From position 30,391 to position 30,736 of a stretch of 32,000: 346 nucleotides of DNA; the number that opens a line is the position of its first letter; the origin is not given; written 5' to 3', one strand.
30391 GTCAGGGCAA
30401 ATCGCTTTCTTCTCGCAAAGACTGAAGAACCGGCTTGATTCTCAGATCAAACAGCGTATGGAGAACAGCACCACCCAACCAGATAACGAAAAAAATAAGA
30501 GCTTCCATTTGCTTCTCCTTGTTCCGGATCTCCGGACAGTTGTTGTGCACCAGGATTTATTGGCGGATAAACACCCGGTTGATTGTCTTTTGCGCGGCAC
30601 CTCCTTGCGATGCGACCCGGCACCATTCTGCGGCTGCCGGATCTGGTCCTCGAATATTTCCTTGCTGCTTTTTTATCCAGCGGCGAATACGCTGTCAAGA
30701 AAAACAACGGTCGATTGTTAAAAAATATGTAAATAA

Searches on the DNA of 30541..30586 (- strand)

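Call 91: build_rna_model(alignment_id=A7, structure=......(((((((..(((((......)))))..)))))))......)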
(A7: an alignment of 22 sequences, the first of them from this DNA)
Model R1 built from alignment A7 (22 sequences, 46 columns); structure: as given.
model positions 46; base pairs 12; branch points 0; effective number of sequences 22; information 0.686 bits per position. Calibrated on 0.2 Mb of random sequence (short: E-values are rough).
structure used (alignment columns):
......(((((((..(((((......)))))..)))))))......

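Call 93: search_with_rna_model(model_id=R1, sources=[window, L005, L006, L007, L009, L010, L012, L014, L018, L019, L020, L030, L032, L033, L034, L035, L038, L041, L042, L043, L044, L046, L047, L048, L049, L051, L055, L057, L058, L060, L062, L066, L068, L069, L072, L077, L078, L084, L085, L086, L087, L088, L089, L090], max_evalue=1)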
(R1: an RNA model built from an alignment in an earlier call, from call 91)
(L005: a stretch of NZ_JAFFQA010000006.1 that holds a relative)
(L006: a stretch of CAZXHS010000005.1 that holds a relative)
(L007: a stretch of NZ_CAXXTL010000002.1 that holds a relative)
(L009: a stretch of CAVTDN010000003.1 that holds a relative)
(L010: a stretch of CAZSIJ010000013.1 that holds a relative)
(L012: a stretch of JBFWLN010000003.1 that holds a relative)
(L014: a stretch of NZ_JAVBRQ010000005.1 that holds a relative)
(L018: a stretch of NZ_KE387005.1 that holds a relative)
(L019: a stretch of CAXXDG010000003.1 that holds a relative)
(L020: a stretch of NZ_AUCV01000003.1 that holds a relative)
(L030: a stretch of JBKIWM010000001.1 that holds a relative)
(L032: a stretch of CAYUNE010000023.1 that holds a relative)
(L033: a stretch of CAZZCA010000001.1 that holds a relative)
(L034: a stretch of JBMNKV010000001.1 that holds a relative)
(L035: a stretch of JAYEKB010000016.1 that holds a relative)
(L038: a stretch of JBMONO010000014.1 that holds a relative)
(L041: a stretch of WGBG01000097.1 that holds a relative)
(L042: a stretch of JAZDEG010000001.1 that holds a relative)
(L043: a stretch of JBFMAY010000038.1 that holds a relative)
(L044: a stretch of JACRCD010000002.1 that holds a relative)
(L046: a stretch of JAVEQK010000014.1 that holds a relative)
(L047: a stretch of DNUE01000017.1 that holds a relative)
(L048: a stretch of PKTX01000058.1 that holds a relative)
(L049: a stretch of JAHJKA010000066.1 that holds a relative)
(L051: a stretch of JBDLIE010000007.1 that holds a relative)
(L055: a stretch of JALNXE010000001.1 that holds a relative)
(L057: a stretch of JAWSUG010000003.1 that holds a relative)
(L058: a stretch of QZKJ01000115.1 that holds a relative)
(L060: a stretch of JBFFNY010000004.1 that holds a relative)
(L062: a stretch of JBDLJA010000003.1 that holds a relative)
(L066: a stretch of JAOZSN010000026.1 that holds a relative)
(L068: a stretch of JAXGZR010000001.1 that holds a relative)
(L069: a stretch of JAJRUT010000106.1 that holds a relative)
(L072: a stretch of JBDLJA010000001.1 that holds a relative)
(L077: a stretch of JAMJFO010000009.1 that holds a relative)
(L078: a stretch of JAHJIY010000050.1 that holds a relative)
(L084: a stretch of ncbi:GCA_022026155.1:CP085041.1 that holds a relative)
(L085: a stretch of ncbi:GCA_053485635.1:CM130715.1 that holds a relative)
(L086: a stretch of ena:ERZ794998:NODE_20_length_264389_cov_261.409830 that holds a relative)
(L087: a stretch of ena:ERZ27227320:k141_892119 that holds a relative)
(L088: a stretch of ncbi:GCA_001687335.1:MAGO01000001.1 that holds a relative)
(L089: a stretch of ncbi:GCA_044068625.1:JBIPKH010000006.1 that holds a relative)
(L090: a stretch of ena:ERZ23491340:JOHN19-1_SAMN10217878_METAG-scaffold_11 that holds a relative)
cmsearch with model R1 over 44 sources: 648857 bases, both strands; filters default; matches with E-value up to 1: 10.
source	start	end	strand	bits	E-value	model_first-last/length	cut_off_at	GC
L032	386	431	-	36.8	3.7e-06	1-46/46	no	0.65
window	30541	30586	-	33.3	3.3e-05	1-46/46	no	0.46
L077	213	257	+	29.9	0.00026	1-46/46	no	0.58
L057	270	315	+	26.1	0.0026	1-46/46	no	0.46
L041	10868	10909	+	23.7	0.012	1-46/46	no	0.5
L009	6744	6789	-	21.4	0.046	1-46/46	no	0.59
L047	117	163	+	21.1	0.056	1-46/46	no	0.47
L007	6742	6787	-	20.8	0.069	1-46/46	no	0.67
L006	6747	6792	-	18.6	0.26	1-46/46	no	0.63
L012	6748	6793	-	17.1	0.66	1-46/46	no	0.67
